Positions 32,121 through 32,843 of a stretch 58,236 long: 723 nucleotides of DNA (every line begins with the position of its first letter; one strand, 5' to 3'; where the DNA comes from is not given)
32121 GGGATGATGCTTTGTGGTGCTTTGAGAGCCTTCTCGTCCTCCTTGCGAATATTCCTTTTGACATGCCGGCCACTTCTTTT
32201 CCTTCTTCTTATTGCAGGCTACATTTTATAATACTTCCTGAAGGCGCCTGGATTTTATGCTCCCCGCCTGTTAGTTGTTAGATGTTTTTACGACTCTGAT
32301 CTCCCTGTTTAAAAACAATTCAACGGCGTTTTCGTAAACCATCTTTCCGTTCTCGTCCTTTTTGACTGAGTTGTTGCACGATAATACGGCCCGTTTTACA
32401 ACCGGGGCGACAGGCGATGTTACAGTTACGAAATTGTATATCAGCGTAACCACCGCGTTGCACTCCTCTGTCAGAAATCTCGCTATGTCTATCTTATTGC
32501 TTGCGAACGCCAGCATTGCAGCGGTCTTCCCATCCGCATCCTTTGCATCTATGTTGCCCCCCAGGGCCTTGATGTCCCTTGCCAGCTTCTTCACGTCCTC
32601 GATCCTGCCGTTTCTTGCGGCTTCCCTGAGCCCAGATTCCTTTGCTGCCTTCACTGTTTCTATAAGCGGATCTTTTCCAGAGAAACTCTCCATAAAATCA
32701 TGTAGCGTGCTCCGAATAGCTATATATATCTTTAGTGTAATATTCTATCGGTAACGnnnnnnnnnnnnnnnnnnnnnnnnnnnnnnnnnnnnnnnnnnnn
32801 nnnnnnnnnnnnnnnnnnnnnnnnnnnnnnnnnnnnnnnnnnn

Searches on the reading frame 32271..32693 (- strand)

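Call 58: search_protein_families(library=pfam, proteins=[window:32271-32693:-], max_evalue=0.001)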
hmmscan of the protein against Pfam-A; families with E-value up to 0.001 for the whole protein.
window:32271-32693:- (140 aa): 1 family
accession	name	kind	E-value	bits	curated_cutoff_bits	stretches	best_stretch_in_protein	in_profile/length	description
PF12796.13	Ank_2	-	1.7e-05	25.7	27.3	1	22-77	33-82/90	Ankyrin repeats (3 copies)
